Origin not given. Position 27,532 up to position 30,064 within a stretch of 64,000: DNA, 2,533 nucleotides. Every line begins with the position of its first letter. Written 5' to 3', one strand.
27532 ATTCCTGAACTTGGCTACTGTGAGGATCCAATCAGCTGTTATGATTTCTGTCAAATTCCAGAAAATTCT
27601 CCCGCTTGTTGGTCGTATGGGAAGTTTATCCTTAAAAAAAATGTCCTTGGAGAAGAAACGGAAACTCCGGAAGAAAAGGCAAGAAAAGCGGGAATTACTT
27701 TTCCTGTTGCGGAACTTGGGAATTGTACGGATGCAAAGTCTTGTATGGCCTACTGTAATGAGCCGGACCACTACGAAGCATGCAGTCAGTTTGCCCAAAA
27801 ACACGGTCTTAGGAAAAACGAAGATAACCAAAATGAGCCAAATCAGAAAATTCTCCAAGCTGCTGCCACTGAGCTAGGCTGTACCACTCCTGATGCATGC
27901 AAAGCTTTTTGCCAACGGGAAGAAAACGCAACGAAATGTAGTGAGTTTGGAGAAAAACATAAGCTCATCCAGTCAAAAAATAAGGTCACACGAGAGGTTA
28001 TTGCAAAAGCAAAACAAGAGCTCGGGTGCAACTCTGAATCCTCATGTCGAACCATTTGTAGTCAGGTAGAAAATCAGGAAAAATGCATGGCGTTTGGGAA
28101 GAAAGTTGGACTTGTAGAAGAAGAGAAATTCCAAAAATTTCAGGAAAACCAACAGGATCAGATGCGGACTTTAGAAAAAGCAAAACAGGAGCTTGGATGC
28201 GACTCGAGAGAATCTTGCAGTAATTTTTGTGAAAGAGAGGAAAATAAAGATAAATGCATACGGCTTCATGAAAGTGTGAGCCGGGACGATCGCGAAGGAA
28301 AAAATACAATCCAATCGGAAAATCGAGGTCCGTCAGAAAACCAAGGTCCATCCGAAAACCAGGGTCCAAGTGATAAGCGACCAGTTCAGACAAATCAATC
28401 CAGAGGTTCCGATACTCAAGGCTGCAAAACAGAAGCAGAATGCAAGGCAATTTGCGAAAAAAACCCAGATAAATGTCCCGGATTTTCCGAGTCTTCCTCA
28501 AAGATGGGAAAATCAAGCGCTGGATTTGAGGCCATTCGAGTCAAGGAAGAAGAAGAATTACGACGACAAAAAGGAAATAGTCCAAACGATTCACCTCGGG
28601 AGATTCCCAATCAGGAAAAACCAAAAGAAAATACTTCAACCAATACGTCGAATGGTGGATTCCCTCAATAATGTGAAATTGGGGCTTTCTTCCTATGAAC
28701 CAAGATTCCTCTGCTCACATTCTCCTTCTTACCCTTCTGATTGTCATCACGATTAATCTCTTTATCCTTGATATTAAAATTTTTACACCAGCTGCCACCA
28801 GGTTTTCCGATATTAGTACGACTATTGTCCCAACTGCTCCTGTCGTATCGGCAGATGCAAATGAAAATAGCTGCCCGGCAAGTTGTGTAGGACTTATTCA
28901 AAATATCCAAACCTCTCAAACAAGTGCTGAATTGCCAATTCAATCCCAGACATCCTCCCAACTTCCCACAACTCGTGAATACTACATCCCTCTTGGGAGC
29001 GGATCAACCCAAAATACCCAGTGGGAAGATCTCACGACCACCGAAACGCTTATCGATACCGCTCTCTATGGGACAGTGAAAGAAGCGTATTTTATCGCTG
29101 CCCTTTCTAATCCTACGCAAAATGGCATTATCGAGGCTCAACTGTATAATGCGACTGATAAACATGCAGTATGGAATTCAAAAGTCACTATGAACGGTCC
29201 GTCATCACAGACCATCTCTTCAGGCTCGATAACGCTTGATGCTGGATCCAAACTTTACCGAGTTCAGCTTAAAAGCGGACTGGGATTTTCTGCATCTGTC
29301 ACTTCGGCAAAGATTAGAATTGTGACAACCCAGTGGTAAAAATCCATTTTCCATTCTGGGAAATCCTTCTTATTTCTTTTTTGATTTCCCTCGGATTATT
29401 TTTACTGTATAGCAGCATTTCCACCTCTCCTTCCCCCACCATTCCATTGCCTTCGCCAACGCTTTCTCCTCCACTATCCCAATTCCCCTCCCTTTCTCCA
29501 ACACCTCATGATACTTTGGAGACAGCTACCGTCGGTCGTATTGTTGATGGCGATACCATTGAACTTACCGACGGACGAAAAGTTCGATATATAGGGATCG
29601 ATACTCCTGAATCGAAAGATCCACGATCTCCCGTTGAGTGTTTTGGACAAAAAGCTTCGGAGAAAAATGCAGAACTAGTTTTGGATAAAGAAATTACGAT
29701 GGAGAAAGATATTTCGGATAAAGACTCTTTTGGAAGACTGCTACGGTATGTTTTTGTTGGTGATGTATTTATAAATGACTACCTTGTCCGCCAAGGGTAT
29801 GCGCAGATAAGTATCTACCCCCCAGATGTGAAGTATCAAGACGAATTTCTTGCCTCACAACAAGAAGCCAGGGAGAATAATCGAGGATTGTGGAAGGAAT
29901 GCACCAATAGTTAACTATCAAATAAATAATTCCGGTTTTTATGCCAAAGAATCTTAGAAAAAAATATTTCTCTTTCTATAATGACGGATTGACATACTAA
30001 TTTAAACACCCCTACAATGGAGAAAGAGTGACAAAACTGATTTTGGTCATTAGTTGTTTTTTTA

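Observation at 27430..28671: Secreted protein made of six tandem about 35-aa four-cysteine modules (ELGC-x4-5-C-x3-C-x5-8-C-x2-FG-K-H-x-L) - an unrecognised Cys-repeat family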

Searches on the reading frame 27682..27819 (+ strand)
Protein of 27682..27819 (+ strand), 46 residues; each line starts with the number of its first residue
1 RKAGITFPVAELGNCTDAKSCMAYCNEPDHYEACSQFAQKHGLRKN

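Call 16: search_solved_structures(query=A1, max_evalue=10, show_alignments=3)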
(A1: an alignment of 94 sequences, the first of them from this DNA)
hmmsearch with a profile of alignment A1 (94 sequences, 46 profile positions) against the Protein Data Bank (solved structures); distinct sequences matched with E-value up to 10: 3.
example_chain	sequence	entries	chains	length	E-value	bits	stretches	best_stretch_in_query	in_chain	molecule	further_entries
4dtg_K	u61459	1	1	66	0.22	14.1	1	17-31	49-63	Tissue factor pathway inhibitor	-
1adz_A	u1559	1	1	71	0.65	12.6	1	17-27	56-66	TISSUE FACTOR PATHWAY INHIBITOR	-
1tfx_C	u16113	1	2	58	1.6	11.3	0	17-26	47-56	TISSUE FACTOR PATHWAY INHIBITOR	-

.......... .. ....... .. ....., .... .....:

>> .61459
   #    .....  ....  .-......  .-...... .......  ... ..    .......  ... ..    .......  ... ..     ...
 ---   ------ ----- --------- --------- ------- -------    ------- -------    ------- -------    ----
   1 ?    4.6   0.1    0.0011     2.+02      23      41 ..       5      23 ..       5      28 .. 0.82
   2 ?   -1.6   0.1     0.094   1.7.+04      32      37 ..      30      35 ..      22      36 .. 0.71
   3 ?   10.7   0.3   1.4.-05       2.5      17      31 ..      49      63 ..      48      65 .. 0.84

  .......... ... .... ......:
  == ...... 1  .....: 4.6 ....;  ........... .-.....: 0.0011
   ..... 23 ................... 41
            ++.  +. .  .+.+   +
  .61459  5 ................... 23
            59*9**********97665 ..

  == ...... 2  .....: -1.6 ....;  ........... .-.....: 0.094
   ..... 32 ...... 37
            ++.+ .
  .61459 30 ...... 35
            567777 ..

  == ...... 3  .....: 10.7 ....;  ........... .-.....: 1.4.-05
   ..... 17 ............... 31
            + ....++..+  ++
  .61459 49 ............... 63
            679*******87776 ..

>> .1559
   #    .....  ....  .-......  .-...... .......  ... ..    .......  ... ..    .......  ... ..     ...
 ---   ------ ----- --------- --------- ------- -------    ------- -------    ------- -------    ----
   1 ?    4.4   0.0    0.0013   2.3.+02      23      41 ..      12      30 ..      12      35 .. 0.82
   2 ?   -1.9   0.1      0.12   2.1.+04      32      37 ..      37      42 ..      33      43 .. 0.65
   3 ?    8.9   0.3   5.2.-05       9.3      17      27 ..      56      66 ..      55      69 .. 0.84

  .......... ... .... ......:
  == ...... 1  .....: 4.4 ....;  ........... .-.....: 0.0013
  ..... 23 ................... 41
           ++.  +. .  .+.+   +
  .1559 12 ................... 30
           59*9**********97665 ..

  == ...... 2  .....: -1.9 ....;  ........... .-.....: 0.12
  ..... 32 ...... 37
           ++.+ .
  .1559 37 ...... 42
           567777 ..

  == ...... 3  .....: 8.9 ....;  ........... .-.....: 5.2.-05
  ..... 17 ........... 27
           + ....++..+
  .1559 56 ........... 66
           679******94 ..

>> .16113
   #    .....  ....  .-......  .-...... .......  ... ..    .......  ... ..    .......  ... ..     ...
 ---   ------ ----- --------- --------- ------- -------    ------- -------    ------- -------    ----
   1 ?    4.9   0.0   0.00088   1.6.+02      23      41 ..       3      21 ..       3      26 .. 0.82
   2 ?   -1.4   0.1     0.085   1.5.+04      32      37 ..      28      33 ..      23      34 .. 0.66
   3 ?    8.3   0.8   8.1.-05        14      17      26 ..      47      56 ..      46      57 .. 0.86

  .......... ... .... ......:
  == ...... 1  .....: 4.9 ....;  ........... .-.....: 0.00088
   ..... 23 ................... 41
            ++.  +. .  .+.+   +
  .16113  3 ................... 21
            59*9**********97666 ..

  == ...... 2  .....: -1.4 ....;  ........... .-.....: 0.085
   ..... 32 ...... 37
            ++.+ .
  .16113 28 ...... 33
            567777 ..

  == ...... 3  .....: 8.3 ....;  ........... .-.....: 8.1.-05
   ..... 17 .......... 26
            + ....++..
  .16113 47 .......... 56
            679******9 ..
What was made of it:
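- On Solved structures (PDB): Module profile best E = 0.22 (call 16).
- The best, non-significant PDB sequence hits are Kunitz domains (call 16).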

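Call 27: search_protein_representatives(alignment_id=A1)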
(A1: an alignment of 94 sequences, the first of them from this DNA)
Query: 94 sequences, 46 profile positions. Proteins with E-value up to 0.001 (for the whole library): 1951; up to 1e-10: 1585; up to 1e-30: 1086. The best 150 are listed.
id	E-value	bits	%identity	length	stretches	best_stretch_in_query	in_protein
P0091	8.0e-107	364.5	-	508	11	3-45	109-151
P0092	8.4e-104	354.8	-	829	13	11-44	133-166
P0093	6.7e-98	335.9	-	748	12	11-40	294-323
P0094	3.6e-95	327.1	-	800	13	6-43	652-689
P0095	1.4e-94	325.2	-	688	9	5-43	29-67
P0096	1.2e-93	322.3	-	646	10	5-43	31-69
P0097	2.4e-93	321.3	-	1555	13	3-43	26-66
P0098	2.7e-93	321.2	-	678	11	7-44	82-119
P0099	1.3e-92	319.0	-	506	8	2-44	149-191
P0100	5.4e-91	313.8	-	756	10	3-44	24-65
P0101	2.1e-90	311.9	-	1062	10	5-44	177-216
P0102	2.5e-90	311.7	-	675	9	4-43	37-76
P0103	1.0e-89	309.7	-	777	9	9-43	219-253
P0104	1.2e-89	309.5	-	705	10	5-45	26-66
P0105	1.3e-89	309.3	-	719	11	3-44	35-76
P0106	2.8e-89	308.3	-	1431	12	5-44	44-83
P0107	4.3e-89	307.7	-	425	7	3-45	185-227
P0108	3.1e-87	301.7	-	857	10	4-43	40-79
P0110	2.8e-86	298.7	-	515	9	3-45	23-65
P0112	1.7e-85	296.2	-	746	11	11-43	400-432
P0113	1.8e-85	296.1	-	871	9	5-44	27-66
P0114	4.1e-85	295.0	-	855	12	3-45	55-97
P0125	9.4e-82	284.2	-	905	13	5-45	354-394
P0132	7.2e-81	281.4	-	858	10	4-43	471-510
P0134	2.4e-80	279.7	-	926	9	5-46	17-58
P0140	7.5e-79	274.9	-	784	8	3-44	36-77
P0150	3.7e-77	269.5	-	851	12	6-44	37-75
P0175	4.2e-73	256.5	-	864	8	3-44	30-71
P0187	1.3e-71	251.7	-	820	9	4-45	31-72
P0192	2.8e-71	250.7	-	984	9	2-44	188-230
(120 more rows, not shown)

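Call 28: find_homologous_proteins(query=A1, max_evalue=0.001)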
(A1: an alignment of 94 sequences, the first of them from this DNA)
Query A1 (94 sequences): 65 candidates shared short words with the query, none scored E <= 0.001.

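Call 33: search_protein_families(library=pfam, proteins=[P0097, P0106, P0101, P0134, P0175, P0140, P0113, P0187, P0192], max_evalue=0.01)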
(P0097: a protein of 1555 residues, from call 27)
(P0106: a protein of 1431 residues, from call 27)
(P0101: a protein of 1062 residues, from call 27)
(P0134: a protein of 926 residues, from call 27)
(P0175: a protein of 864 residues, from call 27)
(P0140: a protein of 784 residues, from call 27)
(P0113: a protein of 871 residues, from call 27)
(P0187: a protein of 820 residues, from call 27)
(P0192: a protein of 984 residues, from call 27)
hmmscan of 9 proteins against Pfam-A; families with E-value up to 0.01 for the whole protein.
P0097 (1555 aa): 0 families

P0106 (1431 aa): 0 families

P0101 (1062 aa): 1 family
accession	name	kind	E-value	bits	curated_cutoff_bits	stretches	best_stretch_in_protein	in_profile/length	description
PF13385.13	Laminin_G_3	-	9.5e-25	87.9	27.6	1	841-992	12-150/151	Concanavalin A-like lectin/glucanases superfamily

P0134 (926 aa): 0 families

P0175 (864 aa): 1 family
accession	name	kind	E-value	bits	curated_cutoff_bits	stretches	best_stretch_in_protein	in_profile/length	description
PF13801.11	Metal_resist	-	0.0089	16.6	29.2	0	543-593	17-69/125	Heavy-metal resistance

P0140 (784 aa): 0 families

P0113 (871 aa): 0 families

P0187 (820 aa): 0 families

P0192 (984 aa): 4 families
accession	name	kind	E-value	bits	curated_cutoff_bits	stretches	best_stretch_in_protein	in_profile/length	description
PF13385.13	Laminin_G_3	-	1.7e-27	96.9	27.6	1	741-903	1-150/151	Concanavalin A-like lectin/glucanases superfamily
PF02210.31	Laminin_G_2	-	9.6e-06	26.5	22.9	1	799-893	25-123/126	Laminin G domain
PF07953.20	Toxin_R_bind_N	-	2e-05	24.8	23.8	1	734-897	26-190/191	Clostridium neurotoxin, N-terminal receptor binding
PF02973.23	Sialidase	-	0.0014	18.6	26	1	836-905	112-183/189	Sialidase, N-terminal domain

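Call 37: list_cluster_members(proteins=[P0091, P0092, P0095, P0097, P0100, P0101, P0106, P0134, P0175, P0140])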
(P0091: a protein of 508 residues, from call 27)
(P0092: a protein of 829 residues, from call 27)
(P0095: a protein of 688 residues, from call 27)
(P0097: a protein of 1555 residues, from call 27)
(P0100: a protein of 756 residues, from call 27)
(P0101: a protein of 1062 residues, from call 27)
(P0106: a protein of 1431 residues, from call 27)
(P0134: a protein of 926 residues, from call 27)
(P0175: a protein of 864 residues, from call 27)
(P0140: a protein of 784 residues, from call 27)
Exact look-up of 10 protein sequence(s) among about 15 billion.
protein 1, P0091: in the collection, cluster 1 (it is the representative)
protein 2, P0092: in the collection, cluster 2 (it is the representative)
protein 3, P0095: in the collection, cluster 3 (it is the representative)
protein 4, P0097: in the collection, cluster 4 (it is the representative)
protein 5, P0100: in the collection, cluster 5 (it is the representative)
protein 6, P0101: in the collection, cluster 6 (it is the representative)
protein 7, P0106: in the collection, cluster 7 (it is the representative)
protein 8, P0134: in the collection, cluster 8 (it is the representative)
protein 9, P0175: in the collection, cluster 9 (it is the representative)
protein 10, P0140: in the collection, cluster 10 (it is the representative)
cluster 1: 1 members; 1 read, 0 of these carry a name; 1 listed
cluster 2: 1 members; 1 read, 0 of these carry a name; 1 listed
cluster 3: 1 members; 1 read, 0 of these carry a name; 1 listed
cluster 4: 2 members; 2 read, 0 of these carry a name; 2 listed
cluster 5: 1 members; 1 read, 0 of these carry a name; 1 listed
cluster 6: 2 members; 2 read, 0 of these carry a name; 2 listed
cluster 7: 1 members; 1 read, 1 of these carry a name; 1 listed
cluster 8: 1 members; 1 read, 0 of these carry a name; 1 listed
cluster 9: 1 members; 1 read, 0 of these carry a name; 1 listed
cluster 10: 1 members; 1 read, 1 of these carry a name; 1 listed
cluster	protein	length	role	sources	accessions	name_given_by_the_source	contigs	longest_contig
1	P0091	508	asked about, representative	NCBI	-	-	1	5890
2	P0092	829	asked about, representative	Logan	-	-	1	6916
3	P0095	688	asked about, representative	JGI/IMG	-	-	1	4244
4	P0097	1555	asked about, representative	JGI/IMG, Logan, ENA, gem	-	-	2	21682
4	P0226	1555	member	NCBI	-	-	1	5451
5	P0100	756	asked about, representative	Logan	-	-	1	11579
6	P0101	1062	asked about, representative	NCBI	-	-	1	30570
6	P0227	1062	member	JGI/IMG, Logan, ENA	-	-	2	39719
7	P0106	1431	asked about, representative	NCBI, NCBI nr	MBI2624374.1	hypothetical protein HYW67_02665 [Candidatus Parcubacteria bacterium] | hypothetical protein [Candidatus Parcubacteria bacterium]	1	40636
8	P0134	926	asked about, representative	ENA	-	-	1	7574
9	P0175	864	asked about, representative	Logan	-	-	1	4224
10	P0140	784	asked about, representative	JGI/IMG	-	hypothetical protein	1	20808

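Call 41: predict_structure(alignment_id=A1)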
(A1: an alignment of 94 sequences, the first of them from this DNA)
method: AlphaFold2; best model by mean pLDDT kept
length: 46 residues; sequences in the alignment: 94
mean_pLDDT: 82.9   pTM: 0.56
mean pLDDT of the five models: 82.9, 81.8, 81.7, 81.7, 79.9
residues with pLDDT >= 90: 12; 70-90: 27; 50-70: 5; < 50: 2
segments of 3 or more residues with pLDDT < 50: none
pLDDT, mean of each block of 10 residues (from residue 1): 72 88 90 88 71
secondary structure, 60 per line:
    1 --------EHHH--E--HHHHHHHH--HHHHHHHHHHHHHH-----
elements in order: H18-25 H28-41
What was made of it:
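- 27682..27819 (+): Module 2 (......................). Cys 99/105/109/118. The single-module model has pLDDT 83 (call 41).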

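Call 48: fold_search(model_id=the predicted structure, library=pdb)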
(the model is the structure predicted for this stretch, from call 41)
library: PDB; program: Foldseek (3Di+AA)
matches with E <= 10: 2; with E <= 0.001: 0
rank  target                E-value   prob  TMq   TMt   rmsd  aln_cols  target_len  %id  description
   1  7pq7_A                9.1e+00  0.03  0.34  0.11   5.9        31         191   19  Crystal structure of Campylobacter jejuni DsbA1 (released 2021-12-29)
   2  9kz9_n                9.1e+00  0.02  0.32  0.13   5.5        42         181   24  Cryo-EM structure of PSI-ACPI from Rhodomonas sp. NIES-2332 at 2.08 angstroms resolution (released 2025-11-26)

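Call 59: search_protein_families(library=pfam, alignment_id=A4, max_evalue=1)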
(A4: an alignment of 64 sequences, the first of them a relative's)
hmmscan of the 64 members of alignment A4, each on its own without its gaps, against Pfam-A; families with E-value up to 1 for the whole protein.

A. member 1, P0091 (508 aa): 1 family
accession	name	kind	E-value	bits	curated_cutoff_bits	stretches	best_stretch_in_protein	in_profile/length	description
PF21299.2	ADAM10_Cys-rich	-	0.97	10.6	28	1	287-309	2-24/56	ADAM10, cysteine-rich domain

B. families by the number of members that match (of 64 scanned): 60 families (the first 25 are shown)
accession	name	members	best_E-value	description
PF25052.1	AtDEF-like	11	1.3e-06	Defensin-like family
PF22798.2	DUF5817_CT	10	0.0043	DUF5817, C-terminal domain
PF01934.22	HepT-like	8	0.00021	Ribonuclease HepT-like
PF21299.2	ADAM10_Cys-rich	7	4.8e-05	ADAM10, cysteine-rich domain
PF00050.26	Kazal_1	5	8.1e-14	Kazal-type serine protease inhibitor domain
PF07648.20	Kazal_2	5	1.8e-11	Kazal-type serine protease inhibitor domain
PF09851.14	SHOCT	5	0.0025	Short C-terminal domain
PF10925.13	DUF2680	5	0.0094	Protein of unknown function (DUF2680)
PF22746.1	SHOCT-like_DUF2089-C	4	0.0028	SHOCT-like domain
PF20787.2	SPP1_GP23-1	3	0.00029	SPP1 phage GP23.1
PF20800.2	Xp10_P7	2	0.00077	Xanthomonas phage Xp10 Transcription regulator P7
PF11590.13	DNAPolymera_Pol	2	0.001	DNA polymerase catalytic subunit Pol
PF21287.3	Kazal_CFAI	2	0.0032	Complement factor I, KAZAL domain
PF22544.2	HYDIN_VesB_CFA65-like_Ig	2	0.045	HYDIN/CFA65/VesB-like, Ig-like domain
PF07127.16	Nodulin_late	2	0.088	Late nodulin domain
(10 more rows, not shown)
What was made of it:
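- Lectin and Ig-like accessory domains suggest adhesion (calls 33, 59).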

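Call 62: search_protein_families(library=pfam, proteins=[P0092, P0093, P0094, P0114, P0105, P0112, P0125, P0132, P0095, P0150], max_evalue=0.01)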
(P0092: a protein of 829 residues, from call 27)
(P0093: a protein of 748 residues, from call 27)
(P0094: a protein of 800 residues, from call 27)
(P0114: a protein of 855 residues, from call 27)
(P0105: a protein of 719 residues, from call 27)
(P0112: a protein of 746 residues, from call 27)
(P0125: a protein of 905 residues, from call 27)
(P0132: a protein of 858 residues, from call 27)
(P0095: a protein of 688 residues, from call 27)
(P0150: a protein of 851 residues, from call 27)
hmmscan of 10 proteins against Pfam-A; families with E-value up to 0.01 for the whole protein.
P0092 (829 aa): 0 families

P0093 (748 aa): 0 families

P0094 (800 aa): 0 families

P0114 (855 aa): 0 families

P0105 (719 aa): 1 family
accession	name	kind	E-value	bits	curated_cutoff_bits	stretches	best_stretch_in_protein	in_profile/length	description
PF09851.14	SHOCT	-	0.0059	16.8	27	0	383-397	11-25/28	Short C-terminal domain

P0112 (746 aa): 1 family
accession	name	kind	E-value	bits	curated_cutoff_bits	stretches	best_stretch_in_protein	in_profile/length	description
PF22798.2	DUF5817_CT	-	0.0043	17.3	29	0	420-447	15-41/54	DUF5817, C-terminal domain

P0125 (905 aa): 1 family
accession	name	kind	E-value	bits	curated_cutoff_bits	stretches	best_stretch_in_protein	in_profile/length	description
PF00050.26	Kazal_1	-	4.5e-07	30.2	21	1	634-654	8-28/49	Kazal-type serine protease inhibitor domain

P0132 (858 aa): 0 families

P0095 (688 aa): 2 families
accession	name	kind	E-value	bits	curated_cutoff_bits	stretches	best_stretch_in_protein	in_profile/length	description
PF00050.26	Kazal_1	-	1.3e-07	31.9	21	1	561-582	8-29/49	Kazal-type serine protease inhibitor domain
PF07648.20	Kazal_2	-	1e-06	29.2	22.8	1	561-596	5-48/48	Kazal-type serine protease inhibitor domain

P0150 (851 aa): 1 family
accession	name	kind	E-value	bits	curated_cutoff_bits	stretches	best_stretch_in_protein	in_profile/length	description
PF20787.2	SPP1_GP23-1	-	0.00047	20.4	27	0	376-395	19-38/47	SPP1 phage GP23.1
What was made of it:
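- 5 of 64 relatives carry a bona fide Kazal domain after the array (E = 8e-14; calls 59, 62).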

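Call 63: search_protein_families(library=pfam, proteins=[P0096, P0098, P0099, P0100, P0102, P0103, P0104, P0107, P0108, P0110], max_evalue=1)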
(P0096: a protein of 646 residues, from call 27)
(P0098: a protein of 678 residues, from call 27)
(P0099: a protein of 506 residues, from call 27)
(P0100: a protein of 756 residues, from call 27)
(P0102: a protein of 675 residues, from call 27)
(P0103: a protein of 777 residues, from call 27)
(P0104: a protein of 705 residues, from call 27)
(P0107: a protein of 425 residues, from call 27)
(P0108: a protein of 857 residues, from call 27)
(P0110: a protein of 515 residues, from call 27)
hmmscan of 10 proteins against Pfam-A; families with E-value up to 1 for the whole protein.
P0096 (646 aa): 4 families
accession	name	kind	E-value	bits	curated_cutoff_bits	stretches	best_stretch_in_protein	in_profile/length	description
PF25052.1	AtDEF-like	-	1.6e-05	25.5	25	1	3-63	5-68/79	Defensin-like family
PF01934.22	HepT-like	-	0.0013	18.9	23.5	0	260-291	55-85/120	Ribonuclease HepT-like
PF10925.13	DUF2680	-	0.037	14.6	25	1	482-506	28-52/57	Protein of unknown function (DUF2680)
PF09317.16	ACDH_C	-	0.48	10.4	25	0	473-508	246-281/284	Acyl-CoA dehydrogenase, C-terminal, bacterial type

P0098 (678 aa): 3 families
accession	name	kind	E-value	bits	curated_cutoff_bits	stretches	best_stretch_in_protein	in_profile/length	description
PF20800.2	Xp10_P7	-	0.00077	20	27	0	147-168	43-64/73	Xanthomonas phage Xp10 Transcription regulator P7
PF01934.22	HepT-like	-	0.11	12.7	23.5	0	145-180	41-84/120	Ribonuclease HepT-like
PF22798.2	DUF5817_CT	-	0.19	12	29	0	360-386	16-41/54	DUF5817, C-terminal domain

P0099 (506 aa): 0 families

P0100 (756 aa): 3 families
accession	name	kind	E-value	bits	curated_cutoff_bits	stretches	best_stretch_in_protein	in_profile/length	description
PF22798.2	DUF5817_CT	-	0.015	15.6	29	1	417-445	17-44/54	DUF5817, C-terminal domain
PF09868.14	DUF2095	-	0.039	14.4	25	1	61-131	46-114/129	Uncharacterized protein conserved in archaea (DUF2095)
PF20800.2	Xp10_P7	-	0.24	12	27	0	380-428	16-64/73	Xanthomonas phage Xp10 Transcription regulator P7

P0102 (675 aa): 5 families
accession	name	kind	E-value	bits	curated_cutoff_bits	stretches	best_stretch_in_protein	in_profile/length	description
PF21299.2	ADAM10_Cys-rich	-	4.8e-05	24.4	28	0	259-280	2-23/56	ADAM10, cysteine-rich domain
PF01463.29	LRRCT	-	8.7e-05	23.2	20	0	370-379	2-11/26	Leucine rich repeat C-terminal domain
PF25052.1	AtDEF-like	-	0.00038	21.1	25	0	354-387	37-71/79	Defensin-like family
PF22746.1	SHOCT-like_DUF2089-C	-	0.0066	16.5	27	1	490-509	10-29/32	SHOCT-like domain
PF04820.20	Trp_halogenase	-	0.17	11.1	21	0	171-192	320-341/458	Tryptophan halogenase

P0103 (777 aa): 1 family
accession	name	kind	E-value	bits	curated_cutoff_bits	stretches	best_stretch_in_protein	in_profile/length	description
PF11590.13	DNAPolymera_Pol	-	0.001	19.4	26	1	452-469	12-29/36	DNA polymerase catalytic subunit Pol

P0104 (705 aa): 1 family
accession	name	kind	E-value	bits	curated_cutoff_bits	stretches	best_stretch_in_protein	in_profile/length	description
PF01934.22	HepT-like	-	0.0081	16.3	23.5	0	279-319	38-86/120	Ribonuclease HepT-like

P0107 (425 aa): 0 families

P0108 (857 aa): 3 families
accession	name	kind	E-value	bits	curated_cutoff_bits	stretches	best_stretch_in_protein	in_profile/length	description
PF01934.22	HepT-like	-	0.00021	21.4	23.5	0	110-141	46-85/120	Ribonuclease HepT-like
PF19148.5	DUF5830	-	0.01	16.3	26.8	0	414-443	31-60/114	Family of unknown function (DUF5830)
PF10925.13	DUF2680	-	0.39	11.3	25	0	173-184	30-41/57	Protein of unknown function (DUF2680)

P0110 (515 aa): 2 families
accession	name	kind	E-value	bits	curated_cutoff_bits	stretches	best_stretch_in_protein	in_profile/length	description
PF09851.14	SHOCT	-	0.0025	18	27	1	354-369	10-25/28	Short C-terminal domain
PF25239.1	WHD_CHMP7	-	0.74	10.5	27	0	333-349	33-49/74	Charged multivesicular body protein 7, winged helix domain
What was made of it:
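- Closest known: Plant defensin / DEFL peptides. Different: One relative reaches 25.5 bits against a cutoff of 25, over its signal peptide plus module 1 (call 63).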

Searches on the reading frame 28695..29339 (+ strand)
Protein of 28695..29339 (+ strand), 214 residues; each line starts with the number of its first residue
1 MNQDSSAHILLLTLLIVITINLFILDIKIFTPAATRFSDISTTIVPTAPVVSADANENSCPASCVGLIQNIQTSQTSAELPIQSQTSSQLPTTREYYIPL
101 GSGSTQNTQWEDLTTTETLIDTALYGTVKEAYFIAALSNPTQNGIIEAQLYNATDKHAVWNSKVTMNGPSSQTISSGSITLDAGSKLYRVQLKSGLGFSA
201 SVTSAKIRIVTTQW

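Call 12: search_protein_families(library=pfam, proteins=[window:28695-29339:+], max_evalue=0.01)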
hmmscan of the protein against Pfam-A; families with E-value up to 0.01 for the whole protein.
window:28695-29339:+ (214 aa): 0 families
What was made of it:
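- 28695..29339 (+): Downstream 214-aa signal-anchored protein. It is syntenic only in the closest subclade and is probably not part of the core pair. No Pfam family (call 12).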

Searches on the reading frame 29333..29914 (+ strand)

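Call 12: search_protein_families(library=pfam, proteins=[window:29333-29914:+], max_evalue=0.01)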
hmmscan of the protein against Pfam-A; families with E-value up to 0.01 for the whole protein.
window:29333-29914:+ (193 aa): 1 family
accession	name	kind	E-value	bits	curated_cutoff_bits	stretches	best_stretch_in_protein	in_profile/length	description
PF00565.23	SNase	-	3.8e-24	85.6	21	1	83-189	1-107/107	Staphylococcal nuclease homologue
